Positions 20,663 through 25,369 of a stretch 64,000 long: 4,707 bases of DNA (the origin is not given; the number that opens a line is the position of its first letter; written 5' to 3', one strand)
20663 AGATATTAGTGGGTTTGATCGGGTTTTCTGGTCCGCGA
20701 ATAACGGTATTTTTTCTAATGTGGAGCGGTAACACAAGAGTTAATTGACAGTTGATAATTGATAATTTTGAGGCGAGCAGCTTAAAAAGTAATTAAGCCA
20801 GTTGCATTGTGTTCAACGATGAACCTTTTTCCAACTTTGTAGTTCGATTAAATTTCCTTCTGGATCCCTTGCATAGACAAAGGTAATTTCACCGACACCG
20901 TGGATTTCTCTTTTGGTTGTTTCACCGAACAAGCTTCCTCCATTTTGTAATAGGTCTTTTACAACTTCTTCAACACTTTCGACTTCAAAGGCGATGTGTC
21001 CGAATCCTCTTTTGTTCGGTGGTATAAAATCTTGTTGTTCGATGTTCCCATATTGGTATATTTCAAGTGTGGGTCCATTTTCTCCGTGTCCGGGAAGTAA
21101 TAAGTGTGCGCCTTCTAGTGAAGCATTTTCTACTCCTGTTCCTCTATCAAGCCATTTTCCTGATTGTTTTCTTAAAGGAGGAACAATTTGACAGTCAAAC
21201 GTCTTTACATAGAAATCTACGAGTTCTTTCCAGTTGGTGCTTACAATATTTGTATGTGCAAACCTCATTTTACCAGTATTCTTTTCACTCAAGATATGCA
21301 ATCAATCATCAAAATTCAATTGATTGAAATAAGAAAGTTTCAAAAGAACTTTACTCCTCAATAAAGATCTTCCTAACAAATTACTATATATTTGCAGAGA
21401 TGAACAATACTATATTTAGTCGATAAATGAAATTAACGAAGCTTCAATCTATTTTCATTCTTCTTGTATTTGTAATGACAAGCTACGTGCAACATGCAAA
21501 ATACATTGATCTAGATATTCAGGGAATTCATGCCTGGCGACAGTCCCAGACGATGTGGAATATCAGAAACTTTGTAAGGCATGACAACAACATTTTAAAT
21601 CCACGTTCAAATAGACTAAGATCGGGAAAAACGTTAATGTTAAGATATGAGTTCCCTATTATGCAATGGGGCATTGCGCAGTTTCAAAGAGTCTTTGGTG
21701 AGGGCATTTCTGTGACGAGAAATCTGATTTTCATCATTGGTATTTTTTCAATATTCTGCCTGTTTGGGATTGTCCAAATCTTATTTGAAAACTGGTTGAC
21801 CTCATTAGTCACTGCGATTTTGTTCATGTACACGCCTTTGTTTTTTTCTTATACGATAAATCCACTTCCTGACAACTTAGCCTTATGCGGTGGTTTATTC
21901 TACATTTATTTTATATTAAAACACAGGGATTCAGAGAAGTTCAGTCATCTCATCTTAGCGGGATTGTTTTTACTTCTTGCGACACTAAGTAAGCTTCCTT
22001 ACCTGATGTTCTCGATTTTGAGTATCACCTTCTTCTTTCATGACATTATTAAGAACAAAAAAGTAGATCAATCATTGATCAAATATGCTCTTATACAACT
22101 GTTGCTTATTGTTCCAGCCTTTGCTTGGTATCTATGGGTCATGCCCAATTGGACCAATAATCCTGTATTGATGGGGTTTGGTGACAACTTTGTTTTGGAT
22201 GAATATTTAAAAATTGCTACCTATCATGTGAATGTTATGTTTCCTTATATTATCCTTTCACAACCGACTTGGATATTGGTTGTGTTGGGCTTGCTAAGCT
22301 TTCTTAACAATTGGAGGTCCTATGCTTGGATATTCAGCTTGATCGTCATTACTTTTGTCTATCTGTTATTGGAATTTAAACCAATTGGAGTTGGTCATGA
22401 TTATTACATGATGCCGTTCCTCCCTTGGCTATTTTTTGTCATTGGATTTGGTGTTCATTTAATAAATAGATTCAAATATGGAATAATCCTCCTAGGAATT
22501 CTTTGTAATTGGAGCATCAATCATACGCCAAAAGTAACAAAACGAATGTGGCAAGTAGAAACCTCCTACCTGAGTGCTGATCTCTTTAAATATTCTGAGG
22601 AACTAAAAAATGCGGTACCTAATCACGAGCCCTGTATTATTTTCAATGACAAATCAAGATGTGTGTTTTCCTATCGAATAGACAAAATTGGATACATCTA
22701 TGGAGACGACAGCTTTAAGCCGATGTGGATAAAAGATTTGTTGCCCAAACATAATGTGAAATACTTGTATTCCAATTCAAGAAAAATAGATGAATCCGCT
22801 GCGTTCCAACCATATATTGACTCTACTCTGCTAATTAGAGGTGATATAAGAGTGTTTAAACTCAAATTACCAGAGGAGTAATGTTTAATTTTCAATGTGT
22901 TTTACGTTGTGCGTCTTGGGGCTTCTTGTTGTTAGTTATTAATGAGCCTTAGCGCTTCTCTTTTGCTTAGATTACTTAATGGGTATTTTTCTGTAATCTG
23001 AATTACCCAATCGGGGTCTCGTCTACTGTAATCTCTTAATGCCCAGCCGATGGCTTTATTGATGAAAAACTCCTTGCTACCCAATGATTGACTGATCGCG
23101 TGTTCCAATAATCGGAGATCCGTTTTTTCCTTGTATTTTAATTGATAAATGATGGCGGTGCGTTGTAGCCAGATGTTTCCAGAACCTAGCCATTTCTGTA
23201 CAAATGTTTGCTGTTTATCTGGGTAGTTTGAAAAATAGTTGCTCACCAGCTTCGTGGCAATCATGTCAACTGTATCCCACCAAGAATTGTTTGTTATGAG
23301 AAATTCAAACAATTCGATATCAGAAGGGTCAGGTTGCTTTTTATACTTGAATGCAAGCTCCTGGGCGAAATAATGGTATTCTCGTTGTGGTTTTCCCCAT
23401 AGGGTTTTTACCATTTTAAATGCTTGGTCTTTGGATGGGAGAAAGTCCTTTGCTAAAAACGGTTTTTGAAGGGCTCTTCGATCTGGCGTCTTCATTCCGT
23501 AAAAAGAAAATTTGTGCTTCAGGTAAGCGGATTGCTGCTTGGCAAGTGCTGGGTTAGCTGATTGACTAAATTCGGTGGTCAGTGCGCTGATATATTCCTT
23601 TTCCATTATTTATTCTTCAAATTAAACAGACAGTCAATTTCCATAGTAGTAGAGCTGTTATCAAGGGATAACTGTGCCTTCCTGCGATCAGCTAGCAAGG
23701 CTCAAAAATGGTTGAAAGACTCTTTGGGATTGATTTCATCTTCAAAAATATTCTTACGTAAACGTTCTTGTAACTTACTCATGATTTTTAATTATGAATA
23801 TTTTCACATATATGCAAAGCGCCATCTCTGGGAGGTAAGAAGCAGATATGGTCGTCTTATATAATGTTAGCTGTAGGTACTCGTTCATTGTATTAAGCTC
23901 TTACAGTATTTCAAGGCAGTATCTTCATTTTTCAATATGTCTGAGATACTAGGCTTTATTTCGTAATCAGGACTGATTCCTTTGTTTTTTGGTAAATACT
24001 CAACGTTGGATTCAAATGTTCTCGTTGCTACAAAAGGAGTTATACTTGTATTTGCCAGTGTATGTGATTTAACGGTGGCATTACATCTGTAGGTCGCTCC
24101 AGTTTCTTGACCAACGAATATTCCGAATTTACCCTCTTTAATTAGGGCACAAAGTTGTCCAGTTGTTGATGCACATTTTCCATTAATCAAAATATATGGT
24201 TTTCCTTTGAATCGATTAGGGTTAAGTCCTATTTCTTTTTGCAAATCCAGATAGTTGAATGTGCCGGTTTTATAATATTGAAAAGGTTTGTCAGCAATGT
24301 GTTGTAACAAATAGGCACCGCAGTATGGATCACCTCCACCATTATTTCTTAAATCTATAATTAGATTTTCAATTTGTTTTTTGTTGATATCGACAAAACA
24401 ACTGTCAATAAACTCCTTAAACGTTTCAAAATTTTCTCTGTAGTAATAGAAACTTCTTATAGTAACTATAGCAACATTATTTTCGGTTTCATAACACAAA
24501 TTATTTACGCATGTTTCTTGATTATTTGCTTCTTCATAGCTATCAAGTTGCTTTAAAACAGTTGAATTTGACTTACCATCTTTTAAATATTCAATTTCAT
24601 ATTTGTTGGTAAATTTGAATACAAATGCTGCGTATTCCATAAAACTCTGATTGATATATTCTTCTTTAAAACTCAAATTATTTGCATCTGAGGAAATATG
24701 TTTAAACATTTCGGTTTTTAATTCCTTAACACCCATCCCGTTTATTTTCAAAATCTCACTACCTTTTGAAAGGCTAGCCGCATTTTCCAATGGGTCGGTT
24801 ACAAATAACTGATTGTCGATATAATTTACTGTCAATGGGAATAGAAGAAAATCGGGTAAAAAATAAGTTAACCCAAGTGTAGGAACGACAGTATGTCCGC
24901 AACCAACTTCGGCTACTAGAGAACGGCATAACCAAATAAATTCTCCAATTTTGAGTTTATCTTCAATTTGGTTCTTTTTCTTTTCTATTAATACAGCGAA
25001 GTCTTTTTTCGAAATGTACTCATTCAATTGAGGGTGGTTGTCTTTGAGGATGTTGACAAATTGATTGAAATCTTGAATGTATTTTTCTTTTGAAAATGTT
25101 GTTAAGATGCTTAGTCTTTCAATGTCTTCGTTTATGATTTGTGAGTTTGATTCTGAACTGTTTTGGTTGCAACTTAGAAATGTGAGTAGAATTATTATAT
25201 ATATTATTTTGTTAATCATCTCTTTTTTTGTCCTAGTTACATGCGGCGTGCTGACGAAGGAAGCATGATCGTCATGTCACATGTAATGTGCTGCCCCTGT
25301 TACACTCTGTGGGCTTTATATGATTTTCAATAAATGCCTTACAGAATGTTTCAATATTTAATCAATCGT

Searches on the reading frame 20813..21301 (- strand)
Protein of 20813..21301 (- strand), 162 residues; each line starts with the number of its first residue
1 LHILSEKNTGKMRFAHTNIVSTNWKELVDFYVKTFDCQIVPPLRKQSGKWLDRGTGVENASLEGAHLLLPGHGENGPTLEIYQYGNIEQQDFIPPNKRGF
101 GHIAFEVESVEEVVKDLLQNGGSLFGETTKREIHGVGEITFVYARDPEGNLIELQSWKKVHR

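Call 38: search_protein_families(library=pfam, proteins=[window:20813-21301:-], max_evalue=0.001)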
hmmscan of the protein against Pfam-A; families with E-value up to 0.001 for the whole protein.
window:20813-21301:- (162 aa): 3 families
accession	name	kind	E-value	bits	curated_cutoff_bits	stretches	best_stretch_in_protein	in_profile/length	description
PF00903.31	Glyoxalase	-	3e-09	37.8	20.6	1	13-154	1-121/121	Glyoxalase/Bleomycin resistance protein/Dioxygenase superfamily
PF13669.12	Glyoxalase_4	-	1.3e-06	29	27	1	16-135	2-104/109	Glyoxalase/Bleomycin resistance protein/Dioxygenase superfamily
PF18029.7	Glyoxalase_6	-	0.00024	22.2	23.6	1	23-153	8-104/106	Glyoxalase-like domain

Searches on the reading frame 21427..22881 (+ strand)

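Call 38: search_protein_families(library=pfam, proteins=[window:21427-22881:+], max_evalue=0.001)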
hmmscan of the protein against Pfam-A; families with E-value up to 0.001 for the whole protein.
window:21427-22881:+ (484 aa): 1 family
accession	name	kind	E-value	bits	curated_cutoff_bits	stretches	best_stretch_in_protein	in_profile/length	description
PF13231.12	PMT_2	-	1.8e-13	51.4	26.1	1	77-234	4-160/160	Dolichyl-phosphate-mannose-protein mannosyltransferase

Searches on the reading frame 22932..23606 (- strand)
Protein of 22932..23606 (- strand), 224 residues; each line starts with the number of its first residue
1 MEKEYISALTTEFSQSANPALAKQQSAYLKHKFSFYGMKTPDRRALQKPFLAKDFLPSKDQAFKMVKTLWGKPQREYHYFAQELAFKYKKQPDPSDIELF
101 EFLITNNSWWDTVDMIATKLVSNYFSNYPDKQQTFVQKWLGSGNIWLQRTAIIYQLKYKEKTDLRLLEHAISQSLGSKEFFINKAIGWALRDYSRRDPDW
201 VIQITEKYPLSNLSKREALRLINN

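Call 38: search_protein_families(library=pfam, proteins=[window:22932-23606:-], max_evalue=0.001)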
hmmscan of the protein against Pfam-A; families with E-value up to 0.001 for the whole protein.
window:22932-23606:- (224 aa): 1 family
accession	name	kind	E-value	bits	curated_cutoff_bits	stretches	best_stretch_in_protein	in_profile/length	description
PF08713.17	DNA_alkylation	-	4.6e-60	203.4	21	1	10-221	2-212/213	DNA alkylation repair enzyme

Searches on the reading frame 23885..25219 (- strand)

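Call 38: search_protein_families(library=pfam, proteins=[window:23885-25219:-], max_evalue=0.001)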
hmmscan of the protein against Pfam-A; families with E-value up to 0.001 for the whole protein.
window:23885-25219:- (444 aa): 1 family
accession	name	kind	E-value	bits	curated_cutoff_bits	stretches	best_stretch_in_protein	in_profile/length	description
PF03572.23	Peptidase_S41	-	1.7e-17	64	24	1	249-421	2-165/165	Peptidase family S41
